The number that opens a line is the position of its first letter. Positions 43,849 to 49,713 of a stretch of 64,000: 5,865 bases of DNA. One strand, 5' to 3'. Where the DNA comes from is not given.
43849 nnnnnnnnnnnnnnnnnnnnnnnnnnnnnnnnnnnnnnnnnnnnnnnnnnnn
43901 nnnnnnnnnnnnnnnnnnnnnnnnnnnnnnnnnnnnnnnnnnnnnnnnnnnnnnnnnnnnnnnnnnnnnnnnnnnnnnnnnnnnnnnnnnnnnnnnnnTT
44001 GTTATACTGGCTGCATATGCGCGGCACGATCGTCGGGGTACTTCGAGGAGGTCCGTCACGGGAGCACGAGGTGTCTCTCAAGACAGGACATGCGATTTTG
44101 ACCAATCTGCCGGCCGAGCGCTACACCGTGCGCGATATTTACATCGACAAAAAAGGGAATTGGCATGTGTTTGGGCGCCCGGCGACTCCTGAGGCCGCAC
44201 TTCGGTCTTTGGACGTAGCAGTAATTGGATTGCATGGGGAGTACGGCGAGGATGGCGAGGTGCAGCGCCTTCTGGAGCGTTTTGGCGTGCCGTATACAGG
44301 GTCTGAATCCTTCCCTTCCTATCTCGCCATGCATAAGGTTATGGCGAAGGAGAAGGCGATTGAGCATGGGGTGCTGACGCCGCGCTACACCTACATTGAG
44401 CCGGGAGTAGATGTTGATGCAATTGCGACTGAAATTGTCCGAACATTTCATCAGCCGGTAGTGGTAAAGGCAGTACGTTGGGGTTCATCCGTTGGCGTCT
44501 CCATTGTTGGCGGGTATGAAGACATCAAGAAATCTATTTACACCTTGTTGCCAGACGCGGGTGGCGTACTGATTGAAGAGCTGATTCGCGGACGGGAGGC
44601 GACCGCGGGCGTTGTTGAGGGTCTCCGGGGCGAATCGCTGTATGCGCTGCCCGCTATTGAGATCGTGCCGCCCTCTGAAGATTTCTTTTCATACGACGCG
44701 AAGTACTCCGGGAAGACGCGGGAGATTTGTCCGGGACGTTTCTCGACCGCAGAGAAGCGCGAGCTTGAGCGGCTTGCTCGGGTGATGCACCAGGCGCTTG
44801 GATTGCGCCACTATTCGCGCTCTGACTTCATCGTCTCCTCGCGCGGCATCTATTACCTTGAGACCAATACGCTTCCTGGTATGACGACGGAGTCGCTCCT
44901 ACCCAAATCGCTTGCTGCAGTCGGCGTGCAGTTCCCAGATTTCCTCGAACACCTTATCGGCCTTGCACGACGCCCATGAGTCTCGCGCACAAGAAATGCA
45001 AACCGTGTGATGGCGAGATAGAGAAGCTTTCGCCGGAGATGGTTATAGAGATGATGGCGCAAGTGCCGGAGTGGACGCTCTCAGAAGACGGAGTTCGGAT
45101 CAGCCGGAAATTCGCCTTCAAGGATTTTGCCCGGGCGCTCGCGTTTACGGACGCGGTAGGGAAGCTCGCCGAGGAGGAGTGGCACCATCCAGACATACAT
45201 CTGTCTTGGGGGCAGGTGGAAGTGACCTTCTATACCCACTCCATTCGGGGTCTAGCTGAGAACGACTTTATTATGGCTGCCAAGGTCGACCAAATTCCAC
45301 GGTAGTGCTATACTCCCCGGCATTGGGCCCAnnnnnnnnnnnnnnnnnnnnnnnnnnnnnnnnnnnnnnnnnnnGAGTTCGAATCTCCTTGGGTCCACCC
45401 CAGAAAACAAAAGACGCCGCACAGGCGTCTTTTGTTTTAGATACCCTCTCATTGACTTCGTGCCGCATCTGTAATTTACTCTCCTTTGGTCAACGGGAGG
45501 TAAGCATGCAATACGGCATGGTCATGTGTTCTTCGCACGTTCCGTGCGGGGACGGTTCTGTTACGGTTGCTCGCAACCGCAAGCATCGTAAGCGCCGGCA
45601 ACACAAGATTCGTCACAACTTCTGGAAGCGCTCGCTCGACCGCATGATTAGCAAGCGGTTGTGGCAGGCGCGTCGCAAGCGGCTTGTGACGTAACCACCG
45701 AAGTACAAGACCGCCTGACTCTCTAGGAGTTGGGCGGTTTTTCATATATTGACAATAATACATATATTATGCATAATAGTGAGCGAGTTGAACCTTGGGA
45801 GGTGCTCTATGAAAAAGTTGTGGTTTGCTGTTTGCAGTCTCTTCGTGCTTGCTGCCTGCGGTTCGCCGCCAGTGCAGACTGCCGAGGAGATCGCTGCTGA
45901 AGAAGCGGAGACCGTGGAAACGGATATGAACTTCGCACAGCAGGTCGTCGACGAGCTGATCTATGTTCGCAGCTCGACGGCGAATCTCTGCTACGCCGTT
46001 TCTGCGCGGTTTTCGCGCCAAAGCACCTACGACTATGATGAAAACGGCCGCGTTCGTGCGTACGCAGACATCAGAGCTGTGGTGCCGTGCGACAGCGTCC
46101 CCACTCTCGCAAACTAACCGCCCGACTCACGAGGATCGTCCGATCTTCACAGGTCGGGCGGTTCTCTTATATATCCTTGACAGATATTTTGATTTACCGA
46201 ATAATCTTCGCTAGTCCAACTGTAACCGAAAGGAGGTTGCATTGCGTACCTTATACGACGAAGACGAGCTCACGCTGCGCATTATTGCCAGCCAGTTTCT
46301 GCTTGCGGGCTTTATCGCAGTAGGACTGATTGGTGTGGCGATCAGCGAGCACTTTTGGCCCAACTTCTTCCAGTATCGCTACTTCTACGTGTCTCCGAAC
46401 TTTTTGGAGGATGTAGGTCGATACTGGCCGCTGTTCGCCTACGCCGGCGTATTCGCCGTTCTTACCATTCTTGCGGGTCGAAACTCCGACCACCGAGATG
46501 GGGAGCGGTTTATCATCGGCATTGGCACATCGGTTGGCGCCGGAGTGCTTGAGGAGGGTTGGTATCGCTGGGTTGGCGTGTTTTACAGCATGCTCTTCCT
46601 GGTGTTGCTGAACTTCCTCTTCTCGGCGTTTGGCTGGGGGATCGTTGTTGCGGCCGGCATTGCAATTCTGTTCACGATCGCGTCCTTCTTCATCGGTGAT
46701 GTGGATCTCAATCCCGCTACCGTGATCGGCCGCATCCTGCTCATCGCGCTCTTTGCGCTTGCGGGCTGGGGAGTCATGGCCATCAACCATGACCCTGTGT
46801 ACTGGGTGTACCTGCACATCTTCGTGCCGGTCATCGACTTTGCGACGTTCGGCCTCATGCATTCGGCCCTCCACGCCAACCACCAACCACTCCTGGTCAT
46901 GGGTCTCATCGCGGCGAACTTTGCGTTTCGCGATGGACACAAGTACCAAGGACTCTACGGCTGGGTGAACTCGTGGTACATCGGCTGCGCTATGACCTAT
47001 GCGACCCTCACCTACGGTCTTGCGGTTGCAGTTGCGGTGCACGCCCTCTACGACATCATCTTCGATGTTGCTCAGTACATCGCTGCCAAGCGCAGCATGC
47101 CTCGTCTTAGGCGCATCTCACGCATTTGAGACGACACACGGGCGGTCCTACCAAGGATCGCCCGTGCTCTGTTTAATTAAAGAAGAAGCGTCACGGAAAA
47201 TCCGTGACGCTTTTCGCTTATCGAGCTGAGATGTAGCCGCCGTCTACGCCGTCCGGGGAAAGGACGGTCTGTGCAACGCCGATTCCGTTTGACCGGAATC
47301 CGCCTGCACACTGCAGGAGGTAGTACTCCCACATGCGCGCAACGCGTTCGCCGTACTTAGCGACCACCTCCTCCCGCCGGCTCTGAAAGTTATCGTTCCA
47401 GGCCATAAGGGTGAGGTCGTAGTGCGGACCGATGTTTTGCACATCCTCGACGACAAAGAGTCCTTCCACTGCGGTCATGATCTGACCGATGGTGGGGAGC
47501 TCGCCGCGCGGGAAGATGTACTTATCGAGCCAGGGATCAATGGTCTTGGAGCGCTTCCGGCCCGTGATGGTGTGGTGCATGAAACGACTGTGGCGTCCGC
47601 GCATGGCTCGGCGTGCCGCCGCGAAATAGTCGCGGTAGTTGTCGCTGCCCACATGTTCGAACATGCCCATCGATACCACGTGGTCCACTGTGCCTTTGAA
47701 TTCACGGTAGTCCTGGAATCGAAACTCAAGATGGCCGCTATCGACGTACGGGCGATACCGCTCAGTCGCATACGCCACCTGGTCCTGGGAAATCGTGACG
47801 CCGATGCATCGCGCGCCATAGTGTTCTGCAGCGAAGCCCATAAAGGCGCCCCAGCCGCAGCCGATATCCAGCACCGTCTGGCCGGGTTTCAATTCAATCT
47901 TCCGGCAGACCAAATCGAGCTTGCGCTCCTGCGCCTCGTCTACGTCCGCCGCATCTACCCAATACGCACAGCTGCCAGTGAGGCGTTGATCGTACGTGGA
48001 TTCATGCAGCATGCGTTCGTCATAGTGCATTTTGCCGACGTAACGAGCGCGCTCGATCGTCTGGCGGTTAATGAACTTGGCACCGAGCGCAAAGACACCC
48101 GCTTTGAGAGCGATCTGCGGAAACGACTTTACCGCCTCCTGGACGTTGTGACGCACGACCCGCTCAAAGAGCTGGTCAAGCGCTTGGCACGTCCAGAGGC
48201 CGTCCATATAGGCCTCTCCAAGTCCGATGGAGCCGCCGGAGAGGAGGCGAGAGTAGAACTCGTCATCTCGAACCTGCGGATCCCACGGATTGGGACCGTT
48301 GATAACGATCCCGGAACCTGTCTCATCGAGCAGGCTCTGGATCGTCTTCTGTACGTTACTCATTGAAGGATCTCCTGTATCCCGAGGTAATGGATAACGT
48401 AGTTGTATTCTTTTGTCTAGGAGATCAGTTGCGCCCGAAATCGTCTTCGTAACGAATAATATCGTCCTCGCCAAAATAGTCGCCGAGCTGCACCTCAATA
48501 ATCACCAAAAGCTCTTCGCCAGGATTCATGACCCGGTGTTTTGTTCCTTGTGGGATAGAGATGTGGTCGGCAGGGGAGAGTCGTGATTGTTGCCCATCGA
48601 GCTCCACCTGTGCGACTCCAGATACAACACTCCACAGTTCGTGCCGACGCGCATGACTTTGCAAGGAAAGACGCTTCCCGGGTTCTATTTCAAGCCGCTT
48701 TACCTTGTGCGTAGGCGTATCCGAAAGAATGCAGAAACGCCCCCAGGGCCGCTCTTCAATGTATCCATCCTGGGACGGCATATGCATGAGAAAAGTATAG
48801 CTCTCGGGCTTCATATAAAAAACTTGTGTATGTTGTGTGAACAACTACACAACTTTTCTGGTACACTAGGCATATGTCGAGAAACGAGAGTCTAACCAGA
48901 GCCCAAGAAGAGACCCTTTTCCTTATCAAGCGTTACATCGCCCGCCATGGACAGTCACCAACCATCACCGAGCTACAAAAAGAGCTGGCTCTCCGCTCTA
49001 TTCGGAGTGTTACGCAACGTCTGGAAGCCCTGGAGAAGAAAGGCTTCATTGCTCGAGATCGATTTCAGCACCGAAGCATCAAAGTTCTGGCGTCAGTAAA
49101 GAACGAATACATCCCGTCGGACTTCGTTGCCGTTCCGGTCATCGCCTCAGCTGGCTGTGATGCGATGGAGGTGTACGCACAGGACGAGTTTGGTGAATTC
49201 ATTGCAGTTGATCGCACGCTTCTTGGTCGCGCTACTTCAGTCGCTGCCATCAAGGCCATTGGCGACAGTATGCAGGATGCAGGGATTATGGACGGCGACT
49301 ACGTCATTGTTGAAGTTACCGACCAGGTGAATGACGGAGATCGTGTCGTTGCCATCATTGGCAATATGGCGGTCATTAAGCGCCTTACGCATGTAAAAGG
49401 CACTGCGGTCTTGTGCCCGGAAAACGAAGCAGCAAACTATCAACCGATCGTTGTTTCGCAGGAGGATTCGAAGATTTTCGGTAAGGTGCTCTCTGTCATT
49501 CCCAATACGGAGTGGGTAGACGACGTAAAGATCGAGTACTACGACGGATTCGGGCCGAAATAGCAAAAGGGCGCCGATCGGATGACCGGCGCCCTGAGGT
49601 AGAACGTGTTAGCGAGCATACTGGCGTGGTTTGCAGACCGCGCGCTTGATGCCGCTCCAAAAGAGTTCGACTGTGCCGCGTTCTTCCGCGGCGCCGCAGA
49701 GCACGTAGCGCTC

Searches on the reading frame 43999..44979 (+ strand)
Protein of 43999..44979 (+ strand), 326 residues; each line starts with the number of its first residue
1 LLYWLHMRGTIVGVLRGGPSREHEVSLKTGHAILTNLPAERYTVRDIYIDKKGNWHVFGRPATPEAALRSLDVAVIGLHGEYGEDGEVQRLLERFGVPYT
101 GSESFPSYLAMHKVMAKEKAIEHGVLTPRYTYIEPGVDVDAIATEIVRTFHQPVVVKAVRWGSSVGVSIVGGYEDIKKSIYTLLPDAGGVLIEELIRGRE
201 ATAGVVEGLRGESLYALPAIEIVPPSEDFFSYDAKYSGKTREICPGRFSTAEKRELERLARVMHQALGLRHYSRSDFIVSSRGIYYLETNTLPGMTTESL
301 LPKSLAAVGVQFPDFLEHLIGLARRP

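Call 36: search_protein_families(library=pfam, proteins=[window:43999-44979:+], max_evalue=0.00001)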
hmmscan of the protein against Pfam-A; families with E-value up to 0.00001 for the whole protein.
window:43999-44979:+ (326 aa): 2 families
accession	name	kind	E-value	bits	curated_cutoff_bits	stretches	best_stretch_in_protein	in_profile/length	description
PF07478.18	Dala_Dala_lig_C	-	1.9e-36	125.9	24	1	141-320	26-203/204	D-ala D-ala ligase C-terminus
PF01820.27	Dala_Dala_lig_N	-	1.6e-23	83.9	34.6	2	12-57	2-47/121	D-ala D-ala ligase N-terminus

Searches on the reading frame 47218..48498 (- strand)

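Call 6: search_protein_families(library=pfam, proteins=[window:47218-48498:-])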
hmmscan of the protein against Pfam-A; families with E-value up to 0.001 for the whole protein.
window:47218-48498:- (426 aa): 7 families
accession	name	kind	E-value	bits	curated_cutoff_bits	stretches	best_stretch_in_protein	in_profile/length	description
PF02353.26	CMAS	-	7.5e-77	258.7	27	1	153-410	8-272/273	Mycolic acid cyclopropane synthetase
PF13649.12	Methyltransf_25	-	1.1e-13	52.1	27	1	209-300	1-94/97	Methyltransferase domain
PF08241.18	Methyltransf_11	-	1.3e-10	42.2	21.2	1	210-300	1-88/95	Methyltransferase domain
PF08242.18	Methyltransf_12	-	3.6e-09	37.7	30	1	210-300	1-93/98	Methyltransferase domain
PF13489.12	Methyltransf_23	-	1.5e-06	28.5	27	1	203-331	20-138/164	Methyltransferase domain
PF01728.25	FtsJ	-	3.3e-06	27.6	24.1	1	193-266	8-82/181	FtsJ-like methyltransferase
PF13847.12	Methyltransf_31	-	1.6e-05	25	27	1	204-283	2-87/145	Methyltransferase domain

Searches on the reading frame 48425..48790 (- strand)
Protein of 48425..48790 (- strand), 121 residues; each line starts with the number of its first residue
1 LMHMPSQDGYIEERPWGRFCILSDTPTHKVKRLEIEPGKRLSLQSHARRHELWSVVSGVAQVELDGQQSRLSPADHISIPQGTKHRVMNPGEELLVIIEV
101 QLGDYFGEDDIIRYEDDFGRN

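Call 6: search_protein_families(library=pfam, proteins=[window:48425-48790:-])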
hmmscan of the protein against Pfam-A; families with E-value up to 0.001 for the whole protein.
window:48425-48790:- (121 aa): 2 families
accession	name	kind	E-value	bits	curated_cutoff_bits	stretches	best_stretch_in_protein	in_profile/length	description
PF01050.24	MannoseP_isomer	-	5.1e-31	107.7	23.6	1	14-116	14-116/116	Mannose-6-phosphate isomerase C-terminal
PF07883.17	Cupin_2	-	3.7e-11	43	27.2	1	33-100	3-69/70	Cupin domain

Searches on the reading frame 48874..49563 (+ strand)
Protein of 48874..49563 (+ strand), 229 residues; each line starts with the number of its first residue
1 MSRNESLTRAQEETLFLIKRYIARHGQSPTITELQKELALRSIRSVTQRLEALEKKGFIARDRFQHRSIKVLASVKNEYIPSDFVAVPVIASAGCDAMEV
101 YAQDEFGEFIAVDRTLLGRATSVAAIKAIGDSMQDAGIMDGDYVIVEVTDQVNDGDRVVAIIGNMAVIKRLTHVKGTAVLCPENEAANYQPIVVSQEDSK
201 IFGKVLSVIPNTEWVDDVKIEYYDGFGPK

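Call 6: search_protein_families(library=pfam, proteins=[window:48874-49563:+])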
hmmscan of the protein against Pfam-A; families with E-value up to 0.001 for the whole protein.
window:48874-49563:+ (229 aa): 2 families
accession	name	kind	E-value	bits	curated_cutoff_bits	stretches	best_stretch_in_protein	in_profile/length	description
PF00717.28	Peptidase_S24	-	2.8e-22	79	23.3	1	92-205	7-115/116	Peptidase S24-like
PF01726.22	LexA_DNA_bind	-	8.4e-16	58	23.7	1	5-65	2-62/65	LexA DNA binding domain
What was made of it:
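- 48874..49563 (+): lexA gene (229 aa), a canonical LexA repressor. Pfam LexA_DNA_bind 8e-16 and Peptidase_S24 3e-22 (call 6).
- Checked: lexA is at 48874-49563, with Pfam LexA_DNA_bind and Peptidase_S24 domains (call 6).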

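Call 11: find_homologous_proteins(query=window:48874-49563:+)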
Query window:48874-49563:+ (229 aa): 472 proteins with E <= 0.001 among 1060 candidates; the best 120 are listed.
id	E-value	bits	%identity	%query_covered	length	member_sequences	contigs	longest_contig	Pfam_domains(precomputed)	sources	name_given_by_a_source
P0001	1.5e-143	493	100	100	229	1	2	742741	PF00717.29,PF01726.23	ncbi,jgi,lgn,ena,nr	ncbi:MAG TPA: transcriptional repressor LexA [Candidatus Paceibacterota bacterium]|nr:transcriptiona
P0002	2.7e-121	421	83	100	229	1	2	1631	PF00717.29,PF01726.23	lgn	-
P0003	1.2e-118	412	83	98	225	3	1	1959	PF00717.29,PF01726.23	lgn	-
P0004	2.7e-117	408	81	100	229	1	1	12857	PF00717.29,PF01726.23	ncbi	-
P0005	4.4e-116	404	80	100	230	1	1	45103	PF00717.29,PF01726.23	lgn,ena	-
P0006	9.2e-115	399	81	100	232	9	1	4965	PF00717.29,PF01726.23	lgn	-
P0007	2.0e-114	398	79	99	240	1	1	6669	PF00717.29,PF01726.23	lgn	-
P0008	2.2e-114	398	79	100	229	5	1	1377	PF00717.29,PF01726.23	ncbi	-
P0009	1.8e-113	395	81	100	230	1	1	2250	PF00717.29,PF01726.23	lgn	-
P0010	3.0e-113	394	79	100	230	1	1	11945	PF00717.29,PF01726.23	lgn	-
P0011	5.9e-113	393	80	97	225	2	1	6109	PF00717.29,PF01726.23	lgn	-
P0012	7.1e-113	393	80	100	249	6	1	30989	PF00717.29,PF01726.23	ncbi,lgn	-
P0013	8.7e-113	393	79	100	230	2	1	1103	PF00717.29,PF01726.23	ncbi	-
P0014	1.2e-112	392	78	100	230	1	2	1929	PF00717.29,PF01726.23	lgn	-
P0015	1.6e-112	392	79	100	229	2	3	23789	PF00717.29,PF01726.23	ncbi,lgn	-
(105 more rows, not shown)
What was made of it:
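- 48874..49563 (+): It is 100% identical to a protein named LexA from a Candidatus Paceibacterota MAG (call 11).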

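Call 22: find_related_loci(query=A1, collection=genome_contigs, flank=4000)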
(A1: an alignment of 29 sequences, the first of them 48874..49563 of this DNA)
Query A1 (229 aa) in genome_contigs; peptide patterns used: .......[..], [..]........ (x = any residue, [..] = any of these).
126 stretches matched a pattern; 79 encode a relative of the query (tblastn E <= 1e-3); 79 distinct loci.
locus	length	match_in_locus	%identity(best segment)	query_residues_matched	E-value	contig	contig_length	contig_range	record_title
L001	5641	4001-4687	81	1-229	2e-127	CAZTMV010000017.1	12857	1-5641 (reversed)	MAG TPA_asm: uncultured Candidatus Saccharibacteria bacterium isolate SRP329715_co2_40 genome assembly, contig: NODE_906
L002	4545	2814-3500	79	1-229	3e-126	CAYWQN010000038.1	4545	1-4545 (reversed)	MAG TPA_asm: uncultured Candidatus Saccharibacteria bacterium isolate SRP278252_co2_32 genome assembly, contig: NODE_416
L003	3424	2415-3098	79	1-228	2e-125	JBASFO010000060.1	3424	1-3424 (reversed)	MAG: Minisyncoccia bacterium isolate MFD03500_ilm_asm_bin15 k127_15049, whole genome shotgun sequence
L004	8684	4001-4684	77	1-228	8e-120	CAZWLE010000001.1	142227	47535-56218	MAG TPA_asm: uncultured Candidatus Saccharibacteria bacterium isolate SRP292972_co3_120 genome assembly, contig: NODE_15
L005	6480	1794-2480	77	1-229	2e-119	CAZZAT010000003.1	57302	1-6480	MAG TPA_asm: uncultured Candidatus Saccharibacteria bacterium isolate SRP329715_co2_84 genome assembly, contig: NODE_112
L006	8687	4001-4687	78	1-229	7e-124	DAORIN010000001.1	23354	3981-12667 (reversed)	MAG TPA_asm: Candidatus Paceibacterota bacterium isolate AMR_MDS_5576 NODE_348_length_23354_cov_5.794197, whole genome s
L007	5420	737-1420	72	1-229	4e-105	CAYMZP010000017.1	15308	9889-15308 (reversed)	MAG TPA_asm: uncultured Candidatus Saccharibacteria bacterium isolate SRP329715_co2_49 genome assembly, contig: NODE_735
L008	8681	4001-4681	69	1-228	6e-104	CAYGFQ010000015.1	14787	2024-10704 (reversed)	MAG TPA_asm: uncultured Candidatus Saccharibacteria bacterium isolate ERP113451_co1_89 genome assembly, contig: NODE_476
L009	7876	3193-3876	66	1-229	2e-100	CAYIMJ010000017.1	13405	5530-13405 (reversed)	MAG TPA_asm: uncultured Candidatus Saccharibacteria bacterium isolate ERP119705_co25_280 genome assembly, contig: NODE_3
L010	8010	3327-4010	65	1-229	5e-100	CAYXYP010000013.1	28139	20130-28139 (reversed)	MAG TPA_asm: uncultured Candidatus Saccharibacteria bacterium isolate binchicken_co248_28 genome assembly, contig: NODE_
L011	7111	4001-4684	65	1-229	5e-99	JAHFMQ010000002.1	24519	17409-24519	MAG: Candidatus Kaiserbacteria bacterium isolate nzgw460 NODE_558_length_24520_cov_4.755195, whole genome shotgun sequen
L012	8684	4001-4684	64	1-229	8e-99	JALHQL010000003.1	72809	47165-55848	MAG: Candidatus Paceibacterota bacterium isolate bin.85 c_000000002080, whole genome shotgun sequence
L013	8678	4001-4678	66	1-229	2e-98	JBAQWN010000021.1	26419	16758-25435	MAG: Minisyncoccia bacterium isolate MFD03290_ilm_asm_bin3 k127_38717, whole genome shotgun sequence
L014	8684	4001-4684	65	1-229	5e-98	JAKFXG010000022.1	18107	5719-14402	MAG: Candidatus Parcubacteria bacterium isolate ND2_Bin_26 ND2_0000342, whole genome shotgun sequence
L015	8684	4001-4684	65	1-229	3e-97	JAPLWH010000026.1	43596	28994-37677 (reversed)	MAG: Candidatus Kaiserbacteria bacterium isolate LacPavin_0818_WC50_MAG_53_14 LacPavin_0818_WC50_scaffold_61108, whole g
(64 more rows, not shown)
